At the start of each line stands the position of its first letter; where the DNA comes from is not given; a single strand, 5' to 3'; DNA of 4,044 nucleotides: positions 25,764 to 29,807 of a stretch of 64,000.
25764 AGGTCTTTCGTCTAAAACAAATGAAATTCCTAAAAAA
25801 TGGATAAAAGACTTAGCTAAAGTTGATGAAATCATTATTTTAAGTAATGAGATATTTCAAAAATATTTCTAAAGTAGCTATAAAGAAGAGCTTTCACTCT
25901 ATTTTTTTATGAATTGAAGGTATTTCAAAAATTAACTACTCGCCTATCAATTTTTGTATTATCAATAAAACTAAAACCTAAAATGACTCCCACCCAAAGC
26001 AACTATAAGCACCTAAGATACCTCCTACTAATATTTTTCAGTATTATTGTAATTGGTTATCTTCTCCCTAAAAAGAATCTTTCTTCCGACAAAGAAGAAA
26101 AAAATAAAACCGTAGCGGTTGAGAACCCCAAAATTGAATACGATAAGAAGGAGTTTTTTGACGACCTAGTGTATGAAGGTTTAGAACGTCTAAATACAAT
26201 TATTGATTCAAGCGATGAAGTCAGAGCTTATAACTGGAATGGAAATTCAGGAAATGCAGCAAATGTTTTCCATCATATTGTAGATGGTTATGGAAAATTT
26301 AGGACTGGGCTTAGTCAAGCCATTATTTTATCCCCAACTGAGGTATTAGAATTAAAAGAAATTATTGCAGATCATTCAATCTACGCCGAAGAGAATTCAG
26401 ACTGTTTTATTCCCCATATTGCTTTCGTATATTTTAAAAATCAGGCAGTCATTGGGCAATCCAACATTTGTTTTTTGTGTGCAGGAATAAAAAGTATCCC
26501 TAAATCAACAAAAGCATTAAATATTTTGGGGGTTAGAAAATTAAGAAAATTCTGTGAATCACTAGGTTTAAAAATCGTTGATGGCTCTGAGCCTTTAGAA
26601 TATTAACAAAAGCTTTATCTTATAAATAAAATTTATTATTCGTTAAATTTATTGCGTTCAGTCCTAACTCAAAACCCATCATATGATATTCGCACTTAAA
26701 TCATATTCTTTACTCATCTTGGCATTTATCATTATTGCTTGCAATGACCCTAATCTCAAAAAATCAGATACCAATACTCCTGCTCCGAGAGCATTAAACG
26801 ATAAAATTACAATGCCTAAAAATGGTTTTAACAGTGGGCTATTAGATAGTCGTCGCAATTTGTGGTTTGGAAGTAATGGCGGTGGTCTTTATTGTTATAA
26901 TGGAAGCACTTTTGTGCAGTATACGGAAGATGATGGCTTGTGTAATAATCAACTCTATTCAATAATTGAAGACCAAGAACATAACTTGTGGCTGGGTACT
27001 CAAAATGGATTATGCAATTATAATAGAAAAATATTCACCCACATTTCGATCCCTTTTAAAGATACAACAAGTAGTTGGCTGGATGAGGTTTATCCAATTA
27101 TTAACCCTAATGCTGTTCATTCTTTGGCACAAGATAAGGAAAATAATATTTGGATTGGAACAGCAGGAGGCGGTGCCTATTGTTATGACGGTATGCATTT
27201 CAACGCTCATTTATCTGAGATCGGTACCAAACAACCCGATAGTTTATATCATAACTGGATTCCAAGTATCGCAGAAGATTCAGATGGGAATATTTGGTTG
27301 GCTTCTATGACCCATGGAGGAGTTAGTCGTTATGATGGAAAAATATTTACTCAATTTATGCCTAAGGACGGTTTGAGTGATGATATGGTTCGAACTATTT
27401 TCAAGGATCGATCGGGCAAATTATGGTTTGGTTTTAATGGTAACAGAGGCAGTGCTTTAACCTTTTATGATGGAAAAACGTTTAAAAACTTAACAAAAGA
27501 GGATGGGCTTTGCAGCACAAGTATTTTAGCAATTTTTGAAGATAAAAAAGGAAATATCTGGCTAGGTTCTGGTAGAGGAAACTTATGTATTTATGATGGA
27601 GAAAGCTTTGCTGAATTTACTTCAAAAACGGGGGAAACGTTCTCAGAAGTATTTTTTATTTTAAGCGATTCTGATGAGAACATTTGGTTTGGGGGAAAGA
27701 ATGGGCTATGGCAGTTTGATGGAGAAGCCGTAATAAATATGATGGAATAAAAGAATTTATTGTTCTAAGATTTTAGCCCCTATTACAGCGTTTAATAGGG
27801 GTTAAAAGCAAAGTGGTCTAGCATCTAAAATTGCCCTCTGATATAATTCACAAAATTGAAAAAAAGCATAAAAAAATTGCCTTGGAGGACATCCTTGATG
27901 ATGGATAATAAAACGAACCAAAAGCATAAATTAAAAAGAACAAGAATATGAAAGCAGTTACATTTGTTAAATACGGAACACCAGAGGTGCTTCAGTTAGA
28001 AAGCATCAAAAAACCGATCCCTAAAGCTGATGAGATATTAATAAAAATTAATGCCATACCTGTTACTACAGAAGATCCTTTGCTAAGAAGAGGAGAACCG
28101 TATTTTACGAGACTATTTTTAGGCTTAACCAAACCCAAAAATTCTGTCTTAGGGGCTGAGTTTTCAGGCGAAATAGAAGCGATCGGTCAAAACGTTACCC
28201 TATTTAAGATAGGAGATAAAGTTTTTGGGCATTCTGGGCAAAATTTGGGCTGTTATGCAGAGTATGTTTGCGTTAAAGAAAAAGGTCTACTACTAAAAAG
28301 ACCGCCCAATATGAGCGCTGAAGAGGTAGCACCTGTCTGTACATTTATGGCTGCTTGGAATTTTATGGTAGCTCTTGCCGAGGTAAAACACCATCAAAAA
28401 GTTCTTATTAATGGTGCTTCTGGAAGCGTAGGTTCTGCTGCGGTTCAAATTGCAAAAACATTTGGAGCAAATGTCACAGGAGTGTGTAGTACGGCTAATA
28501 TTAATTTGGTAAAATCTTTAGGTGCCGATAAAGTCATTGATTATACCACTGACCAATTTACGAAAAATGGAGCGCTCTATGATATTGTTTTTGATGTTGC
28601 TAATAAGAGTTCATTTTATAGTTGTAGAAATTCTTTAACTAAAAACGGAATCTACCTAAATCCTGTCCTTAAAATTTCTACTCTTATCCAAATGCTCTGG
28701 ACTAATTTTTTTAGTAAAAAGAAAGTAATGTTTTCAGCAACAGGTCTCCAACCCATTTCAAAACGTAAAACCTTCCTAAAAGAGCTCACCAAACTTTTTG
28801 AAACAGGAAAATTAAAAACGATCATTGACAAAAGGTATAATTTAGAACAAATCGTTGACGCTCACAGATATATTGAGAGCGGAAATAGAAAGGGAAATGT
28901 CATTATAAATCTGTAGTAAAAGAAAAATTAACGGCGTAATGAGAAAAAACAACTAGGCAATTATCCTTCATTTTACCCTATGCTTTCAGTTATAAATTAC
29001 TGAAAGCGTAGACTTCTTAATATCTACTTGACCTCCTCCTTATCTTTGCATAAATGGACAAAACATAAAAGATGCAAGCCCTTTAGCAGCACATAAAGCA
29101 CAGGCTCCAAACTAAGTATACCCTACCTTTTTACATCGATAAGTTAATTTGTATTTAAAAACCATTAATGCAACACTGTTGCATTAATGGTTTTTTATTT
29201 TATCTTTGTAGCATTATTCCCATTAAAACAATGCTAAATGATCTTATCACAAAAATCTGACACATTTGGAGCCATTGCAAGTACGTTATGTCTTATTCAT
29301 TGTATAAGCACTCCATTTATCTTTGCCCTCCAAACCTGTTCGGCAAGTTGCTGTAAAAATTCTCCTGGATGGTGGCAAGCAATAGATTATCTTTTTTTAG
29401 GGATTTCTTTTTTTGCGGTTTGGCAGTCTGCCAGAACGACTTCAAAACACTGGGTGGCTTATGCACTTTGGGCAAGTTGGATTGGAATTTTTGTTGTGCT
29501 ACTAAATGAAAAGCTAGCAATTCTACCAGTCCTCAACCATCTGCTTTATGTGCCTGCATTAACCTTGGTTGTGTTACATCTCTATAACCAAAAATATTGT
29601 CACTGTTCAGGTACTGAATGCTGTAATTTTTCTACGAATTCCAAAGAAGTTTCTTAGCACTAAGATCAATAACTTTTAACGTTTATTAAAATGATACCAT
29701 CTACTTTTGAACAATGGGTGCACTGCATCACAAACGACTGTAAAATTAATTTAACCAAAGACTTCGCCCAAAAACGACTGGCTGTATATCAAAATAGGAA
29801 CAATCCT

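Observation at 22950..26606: Metallophosphoesterase followed by two tandem ADP-ribosylglycohydrolase paralogues and a Cys-motif membrane protein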

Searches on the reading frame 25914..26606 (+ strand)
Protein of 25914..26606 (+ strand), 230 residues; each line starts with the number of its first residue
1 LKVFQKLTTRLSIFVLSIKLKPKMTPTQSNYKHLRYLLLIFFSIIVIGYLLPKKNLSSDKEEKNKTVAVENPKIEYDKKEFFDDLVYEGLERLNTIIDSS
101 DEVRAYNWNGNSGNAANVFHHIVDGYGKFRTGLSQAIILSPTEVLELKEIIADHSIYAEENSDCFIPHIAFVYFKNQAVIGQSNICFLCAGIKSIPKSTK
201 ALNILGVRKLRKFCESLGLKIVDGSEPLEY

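Call 3: search_protein_families(library=pfam, proteins=[window:25914-26606:+], max_evalue=0.01)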
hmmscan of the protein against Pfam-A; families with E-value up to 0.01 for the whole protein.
window:25914-26606:+ (230 aa): 0 families

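Call 4: search_protein_families(library=ncbifam, proteins=[window:25914-26606:+], max_evalue=0.01)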
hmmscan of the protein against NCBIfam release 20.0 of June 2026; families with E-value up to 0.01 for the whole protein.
window:25914-26606:+ (230 aa): 0 families

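Call 5: search_protein_families(library=padloc, proteins=[window:25914-26606:+], max_evalue=0.01)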
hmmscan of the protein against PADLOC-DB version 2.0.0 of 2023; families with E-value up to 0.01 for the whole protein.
window:25914-26606:+ (230 aa): 0 families

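Call 17: find_homologous_proteins(query=window:25914-26603:+, max_evalue=0.001)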
Query window:25914-26603:+ (230 aa): 4 proteins with E <= 0.001 among 498 candidates.
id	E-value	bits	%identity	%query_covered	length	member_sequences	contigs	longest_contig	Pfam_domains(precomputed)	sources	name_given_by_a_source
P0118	2.6e-133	461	100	90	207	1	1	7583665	-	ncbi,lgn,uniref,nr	ncbi:hypothetical protein [Aureispira anguillae]|uniref:Uncharacterized protein n=1 Tax=Aureispira a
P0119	1.3e-48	184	52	67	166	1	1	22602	-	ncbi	ncbi:MAG: hypothetical protein AAGI38_05300 [Bacteroidota bacterium]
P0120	1.1e-47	181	46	87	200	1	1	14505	-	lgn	-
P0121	1.1e-24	105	41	56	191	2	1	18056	-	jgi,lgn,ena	-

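Call 18: find_encoding_contigs(protein=P0119, flank=10000, max_places=3)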
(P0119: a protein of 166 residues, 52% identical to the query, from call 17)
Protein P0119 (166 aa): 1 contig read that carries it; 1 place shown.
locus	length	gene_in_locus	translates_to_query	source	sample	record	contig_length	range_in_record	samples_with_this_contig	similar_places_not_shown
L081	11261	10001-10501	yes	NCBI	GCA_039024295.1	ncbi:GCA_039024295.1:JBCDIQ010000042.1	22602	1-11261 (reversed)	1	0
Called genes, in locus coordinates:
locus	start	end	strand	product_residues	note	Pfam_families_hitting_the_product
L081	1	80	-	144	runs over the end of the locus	PF00570:HRDC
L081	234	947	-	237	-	PF03781:FGE-sulfatase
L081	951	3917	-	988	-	PF12799:LRR_4 (weak), PF13855:LRR_8 (weak), PF00071:Ras, PF08477:Roc, PF16095:COR-A, PF25497:COR-B, PF13676:TIR_2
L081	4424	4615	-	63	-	-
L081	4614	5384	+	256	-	PF07847:PCO_ADO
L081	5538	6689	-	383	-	PF00465:Fe-ADH, PF13685:Fe-ADH_2, PF25137:ADH_Fe_C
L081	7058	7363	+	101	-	-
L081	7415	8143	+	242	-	PF09844:DUF2071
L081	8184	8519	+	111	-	-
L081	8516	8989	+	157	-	-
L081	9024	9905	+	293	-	-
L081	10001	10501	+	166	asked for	-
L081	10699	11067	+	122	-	-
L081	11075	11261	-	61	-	?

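Call 19: find_encoding_contigs(protein=P0120, flank=10000, max_places=3)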
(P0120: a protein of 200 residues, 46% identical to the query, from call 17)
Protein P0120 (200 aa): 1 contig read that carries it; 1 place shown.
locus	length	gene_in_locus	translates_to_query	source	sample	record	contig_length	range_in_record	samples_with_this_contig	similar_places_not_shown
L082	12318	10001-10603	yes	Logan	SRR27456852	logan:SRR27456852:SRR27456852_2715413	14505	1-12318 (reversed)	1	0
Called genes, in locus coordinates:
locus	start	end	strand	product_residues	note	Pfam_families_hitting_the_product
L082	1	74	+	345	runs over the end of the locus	PF07719:TPR_2 (faint), PF13414:TPR_11 (faint)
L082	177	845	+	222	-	PF04299:FMN_bind_2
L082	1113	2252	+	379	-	PF13776:DUF4172, PF02661:Fic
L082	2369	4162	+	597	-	PF00801:PKD (weak), PF18911:PKD_4, PF18962:Por_Secre_tail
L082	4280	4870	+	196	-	-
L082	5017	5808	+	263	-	-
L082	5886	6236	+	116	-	PF13648:Lipocalin_4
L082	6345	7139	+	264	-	PF02522:Antibiotic_NAT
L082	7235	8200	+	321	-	PF26549:Tricorn_N (weak), PF26550:Tricorn_2nd (weak)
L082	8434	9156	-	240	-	PF00782:DSPc (weak)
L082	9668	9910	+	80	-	-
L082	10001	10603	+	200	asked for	-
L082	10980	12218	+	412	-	PF00211:Guanylate_cyc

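Call 20: find_encoding_contigs(protein=P0121, flank=10000, max_places=3)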
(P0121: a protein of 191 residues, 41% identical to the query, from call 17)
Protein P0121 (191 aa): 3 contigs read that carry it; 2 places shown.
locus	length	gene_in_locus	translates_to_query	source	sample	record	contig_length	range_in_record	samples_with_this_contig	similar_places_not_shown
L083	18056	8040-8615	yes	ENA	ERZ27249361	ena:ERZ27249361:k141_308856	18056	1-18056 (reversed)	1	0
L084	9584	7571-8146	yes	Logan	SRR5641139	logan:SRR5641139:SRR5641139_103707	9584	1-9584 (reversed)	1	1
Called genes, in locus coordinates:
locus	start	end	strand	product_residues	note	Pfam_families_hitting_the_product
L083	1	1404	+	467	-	?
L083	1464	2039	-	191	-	PF13424:TPR_12 (faint)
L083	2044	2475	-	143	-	PF01042:Ribonuc_L-PSP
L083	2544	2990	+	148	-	-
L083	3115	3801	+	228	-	PF03544:TonB_C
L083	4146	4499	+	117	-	-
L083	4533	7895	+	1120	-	PF13573:SprB (faint), PF18911:PKD_4, PF00801:PKD, PF13585:CHU_C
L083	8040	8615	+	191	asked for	-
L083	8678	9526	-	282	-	-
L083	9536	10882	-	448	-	PF00070:Pyr_redox (faint), PF01266:DAO (weak), PF01494:FAD_binding_3, PF02558:ApbA (faint), PF07992:Pyr_redox_2 (faint), PF13450:NAD_binding_8 (weak)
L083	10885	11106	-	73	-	-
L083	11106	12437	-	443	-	PF00266:Aminotran_5, PF22580:KYNU_C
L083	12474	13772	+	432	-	PF00202:Aminotran_3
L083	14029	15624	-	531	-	PF18962:Por_Secre_tail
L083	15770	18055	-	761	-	?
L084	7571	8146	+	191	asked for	-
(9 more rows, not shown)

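Call 59: search_protein_representatives(alignment_id=A2)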
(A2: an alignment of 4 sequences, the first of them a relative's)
Query: 4 sequences, 179 profile positions. Proteins with E-value up to 0.001 (for the whole library): 469; up to 1e-10: 61; up to 1e-30: 16. The best 150 are listed.
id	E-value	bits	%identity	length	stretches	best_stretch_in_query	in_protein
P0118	1.1e-84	299.1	-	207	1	6-178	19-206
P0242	2.4e-74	265.4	-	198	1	9-179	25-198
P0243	6.7e-62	224.9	-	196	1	17-176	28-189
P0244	1.5e-60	220.5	-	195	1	17-178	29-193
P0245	1.9e-60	220.2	-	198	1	8-179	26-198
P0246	3.7e-56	206.1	-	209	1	38-178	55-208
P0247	1.2e-55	204.5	-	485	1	25-173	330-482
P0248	1.5e-55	204.2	-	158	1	24-171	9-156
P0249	1.4e-53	197.8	-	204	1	19-179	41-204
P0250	7.4e-51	188.9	-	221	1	7-175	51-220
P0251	5.7e-47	176.2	-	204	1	7-172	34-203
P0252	7.2e-41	156.4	-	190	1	39-178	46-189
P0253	9.3e-41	156.0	-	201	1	17-170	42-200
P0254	7.5e-38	146.5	-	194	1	16-171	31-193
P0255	3.8e-31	124.7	-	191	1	21-167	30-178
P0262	1.2e-22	97.0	-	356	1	36-173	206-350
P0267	4.1e-17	79.0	-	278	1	27-171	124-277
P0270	2.1e-13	66.9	-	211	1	71-170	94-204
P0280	9.2e-12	61.5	-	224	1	32-173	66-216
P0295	4.3e-11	59.4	-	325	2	50-143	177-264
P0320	8.4e-10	55.1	-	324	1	50-140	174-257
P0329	1.3e-09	54.6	-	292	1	51-168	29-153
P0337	2.3e-09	53.7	-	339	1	68-168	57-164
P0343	2.9e-09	53.4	-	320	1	48-173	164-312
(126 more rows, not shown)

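Call 60: search_protein_families(library=pfam, proteins=[P0247, P0262, P0267, P0270, P0280, P0295, P0320, P0329, P0337, P0343], max_evalue=0.01)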
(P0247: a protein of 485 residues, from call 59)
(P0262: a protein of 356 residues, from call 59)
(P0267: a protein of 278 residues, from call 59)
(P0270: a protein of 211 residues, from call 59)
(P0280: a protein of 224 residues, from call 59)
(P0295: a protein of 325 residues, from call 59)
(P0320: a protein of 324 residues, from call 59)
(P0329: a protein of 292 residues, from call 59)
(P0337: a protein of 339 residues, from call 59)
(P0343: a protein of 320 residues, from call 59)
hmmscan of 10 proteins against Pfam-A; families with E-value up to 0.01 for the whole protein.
P0247 (485 aa): 4 families
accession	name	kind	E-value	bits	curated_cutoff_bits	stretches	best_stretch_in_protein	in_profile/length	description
PF08840.17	BAAT_C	-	4.9e-22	79.4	20.9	1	97-320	1-206/210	BAAT / Acyl-CoA thioester hydrolase C terminal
PF01738.24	DLH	-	3.8e-05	23.8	21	0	215-269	136-187/217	Dienelactone hydrolase family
PF20434.5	BD-FAE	-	0.00027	20.9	26.8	1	49-142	9-114/215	BD-FAE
PF02230.22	Abhydrolase_2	-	0.0015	18.9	23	0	101-150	89-137/217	Phospholipase/Carboxylesterase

P0262 (356 aa): 0 families

P0267 (278 aa): 0 families

P0270 (211 aa): 0 families

P0280 (224 aa): 0 families

P0295 (325 aa): 0 families

P0320 (324 aa): 0 families

P0329 (292 aa): 1 family
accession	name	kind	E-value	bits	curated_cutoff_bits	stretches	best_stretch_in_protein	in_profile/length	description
PF00691.25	OmpA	-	1.5e-08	35.3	27.2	1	192-266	16-92/98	OmpA family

P0337 (339 aa): 1 family
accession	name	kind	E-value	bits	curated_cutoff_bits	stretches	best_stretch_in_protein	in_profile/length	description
PF13588.12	HSDR_N_2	-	0.0037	17.8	25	0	40-75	57-98/110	Type I restriction enzyme R protein N terminus (HSDR_N)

P0343 (320 aa): 0 families

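Call 68: predict_structure(alignment_id=A2)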
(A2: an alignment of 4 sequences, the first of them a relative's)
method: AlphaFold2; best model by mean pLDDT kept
length: 207 residues; sequences in the alignment: 4
mean_pLDDT: 69.8   pTM: 0.66
mean pLDDT of the five models: 69.8, 69.7, 68.9, 63.4, 60.9
residues with pLDDT >= 90: 33; 70-90: 88; 50-70: 39; < 50: 47
segments of 3 or more residues with pLDDT < 50: 1-4, 28-41, 49-65, 90-95, 203-207
pLDDT, mean of each block of 10 residues (from residue 1): 57 79 58 36 59 41 49 87 69 57 69 89 91 81 81 83 83 74 91 83 44
secondary structure, 60 per line:
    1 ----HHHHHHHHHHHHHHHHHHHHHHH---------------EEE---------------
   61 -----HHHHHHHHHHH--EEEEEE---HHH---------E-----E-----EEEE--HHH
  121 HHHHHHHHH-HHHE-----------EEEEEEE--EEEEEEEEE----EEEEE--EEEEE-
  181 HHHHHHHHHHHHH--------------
elements in order: H5-27 E43-45 H66-76 E79-84 E112-115 H118-129 E146-152 E155-163 E168-172 E175-179 H181-193

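Call 70: fold_search(model_id=the predicted structure, library=pdb)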
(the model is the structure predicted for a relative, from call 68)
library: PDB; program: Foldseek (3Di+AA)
matches with E <= 10: 348; with E <= 0.001: 0
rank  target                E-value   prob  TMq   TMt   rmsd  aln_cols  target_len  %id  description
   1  7tif_I                2.1e-01  0.10  0.14  0.08  15.2        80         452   12  2.85 Angstroem crystal structure of Arginyltransferase 1 (ATE1) from Saccharomyces cerevisiae (released 2022-09-14)
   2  7wg1_B                2.6e-01  0.10  0.15  0.08  13.8        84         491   17  DVAA-KlAte1 (released 2022-09-14)
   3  8j6v_I                3.8e-01  0.03  0.13  0.07  15.8       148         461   10  Structure of yeast Arginyl-tRNA-protein transferase 1 (released 2023-06-07)
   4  7tif_K                4.0e-01  0.08  0.14  0.08  12.6        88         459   14  2.85 Angstroem crystal structure of Arginyltransferase 1 (ATE1) from Saccharomyces cerevisiae (released 2022-09-14)
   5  8j6v_F                4.0e-01  0.04  0.14  0.08  16.0       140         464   11  Structure of yeast Arginyl-tRNA-protein transferase 1 (released 2023-06-07)
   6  7tif_A                4.0e-01  0.04  0.14  0.08  15.5       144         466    9  2.85 Angstroem crystal structure of Arginyltransferase 1 (ATE1) from Saccharomyces cerevisiae (released 2022-09-14)
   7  7tif_G                4.3e-01  0.07  0.14  0.08  15.3        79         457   13  2.85 Angstroem crystal structure of Arginyltransferase 1 (ATE1) from Saccharomyces cerevisiae (released 2022-09-14)
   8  4psn_B                4.3e-01  0.06  0.16  0.15  20.1       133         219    8  Crystal structure of apeThermo-DBP-RP2 (released 2014-04-30)
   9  7tif_L                4.6e-01  0.06  0.12  0.07  15.6        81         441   14  2.85 Angstroem crystal structure of Arginyltransferase 1 (ATE1) from Saccharomyces cerevisiae (released 2022-09-14)
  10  8j6v_H                4.9e-01  0.07  0.14  0.07  15.2        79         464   13  Structure of yeast Arginyl-tRNA-protein transferase 1 (released 2023-06-07)
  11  8j6v_J                5.2e-01  0.08  0.15  0.08  14.9        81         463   11  Structure of yeast Arginyl-tRNA-protein transferase 1 (released 2023-06-07)
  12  7wfx_A                5.2e-01  0.08  0.15  0.08  14.8        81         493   16  EVAA-KlAte1 (released 2022-09-14)
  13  8j6v_E                6.2e-01  0.06  0.14  0.07  15.2        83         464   12  Structure of yeast Arginyl-tRNA-protein transferase 1 (released 2023-06-07)
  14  7tif_H                6.2e-01  0.06  0.14  0.08  14.2        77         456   13  2.85 Angstroem crystal structure of Arginyltransferase 1 (ATE1) from Saccharomyces cerevisiae (released 2022-09-14)
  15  8j6v_L                6.2e-01  0.05  0.13  0.07  15.5        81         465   14  Structure of yeast Arginyl-tRNA-protein transferase 1 (released 2023-06-07)
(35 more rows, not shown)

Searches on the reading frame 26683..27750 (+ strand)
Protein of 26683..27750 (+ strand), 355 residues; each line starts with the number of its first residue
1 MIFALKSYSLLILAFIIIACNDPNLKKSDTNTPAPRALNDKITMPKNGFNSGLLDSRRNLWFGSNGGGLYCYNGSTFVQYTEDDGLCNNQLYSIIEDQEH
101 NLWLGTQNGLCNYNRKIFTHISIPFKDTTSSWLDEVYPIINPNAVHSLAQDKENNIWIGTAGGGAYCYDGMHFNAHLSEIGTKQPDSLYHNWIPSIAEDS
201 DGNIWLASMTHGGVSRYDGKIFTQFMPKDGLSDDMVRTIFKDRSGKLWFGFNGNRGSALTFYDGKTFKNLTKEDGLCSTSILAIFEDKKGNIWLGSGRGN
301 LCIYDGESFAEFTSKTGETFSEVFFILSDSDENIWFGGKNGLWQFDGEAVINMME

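Call 3: search_protein_families(library=pfam, proteins=[window:26683-27750:+], max_evalue=0.01)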
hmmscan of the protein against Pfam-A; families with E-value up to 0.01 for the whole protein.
window:26683-27750:+ (355 aa): 3 families
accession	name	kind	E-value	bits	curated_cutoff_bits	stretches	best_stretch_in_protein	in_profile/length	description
PF07494.17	Reg_prop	-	1.4e-33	111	20.4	5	141-161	3-23/24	Two component regulator propeller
PF15533.11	Ntox33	-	0.00017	22.4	28.4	0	234-257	32-56/65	Bacterial toxin 33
PF24684.1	Vgb_lyase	-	0.00062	19.1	50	1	195-337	17-155/290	Virginiamycin B lyase family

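Call 4: search_protein_families(library=ncbifam, proteins=[window:26683-27750:+], max_evalue=0.01)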
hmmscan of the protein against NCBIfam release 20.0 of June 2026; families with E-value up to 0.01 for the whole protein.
window:26683-27750:+ (355 aa): 2 families
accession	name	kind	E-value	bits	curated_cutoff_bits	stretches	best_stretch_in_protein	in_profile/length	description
NF052228.1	T9SS_PorZ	equivalog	3.5e-22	78.6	260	2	45-167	478-612/757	type IX secretion system anionic LPS delivery protein PorZ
NF010237.0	PRK13684.1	equivalog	0.009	15.1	326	0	227-346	208-329/334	photosynthesis system II assembly factor Ycf48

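Call 5: search_protein_families(library=padloc, proteins=[window:26683-27750:+], max_evalue=0.01)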
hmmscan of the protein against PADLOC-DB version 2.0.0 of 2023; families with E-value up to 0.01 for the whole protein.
window:26683-27750:+ (355 aa): 0 families

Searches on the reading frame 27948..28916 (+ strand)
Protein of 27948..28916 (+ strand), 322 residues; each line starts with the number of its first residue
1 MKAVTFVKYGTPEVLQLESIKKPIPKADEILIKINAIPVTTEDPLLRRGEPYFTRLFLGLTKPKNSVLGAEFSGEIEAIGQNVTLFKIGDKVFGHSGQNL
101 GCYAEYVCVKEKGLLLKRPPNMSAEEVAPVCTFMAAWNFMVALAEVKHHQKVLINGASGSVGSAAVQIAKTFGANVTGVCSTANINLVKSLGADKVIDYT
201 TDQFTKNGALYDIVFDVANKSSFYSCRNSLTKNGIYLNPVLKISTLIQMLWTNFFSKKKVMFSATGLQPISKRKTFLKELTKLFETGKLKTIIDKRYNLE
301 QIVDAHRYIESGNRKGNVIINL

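Call 42: search_protein_families(library=pfam, proteins=[window:27948-28916:+], max_evalue=0.001)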
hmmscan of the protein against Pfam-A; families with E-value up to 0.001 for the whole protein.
window:27948-28916:+ (322 aa): 3 families
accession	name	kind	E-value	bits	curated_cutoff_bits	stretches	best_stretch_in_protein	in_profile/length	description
PF13602.12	ADH_zinc_N_2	-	3e-23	83.6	27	1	191-320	1-134/134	Zinc-binding dehydrogenase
PF08240.17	ADH_N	-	2.5e-12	47.4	23.5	1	27-115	2-100/104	Alcohol dehydrogenase GroES-like domain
PF00107.32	ADH_zinc_N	-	8.7e-12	45.6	31.8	1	161-234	2-83/129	Zinc-binding dehydrogenase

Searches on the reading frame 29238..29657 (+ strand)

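Call 42: search_protein_families(library=pfam, proteins=[window:29238-29657:+], max_evalue=0.001)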
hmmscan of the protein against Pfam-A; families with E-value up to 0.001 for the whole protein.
window:29238-29657:+ (139 aa): 1 family
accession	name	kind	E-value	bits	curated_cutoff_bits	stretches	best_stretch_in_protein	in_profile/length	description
PF03203.19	MerC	-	1.7e-20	74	27.6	1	8-118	1-107/108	MerC mercury resistance protein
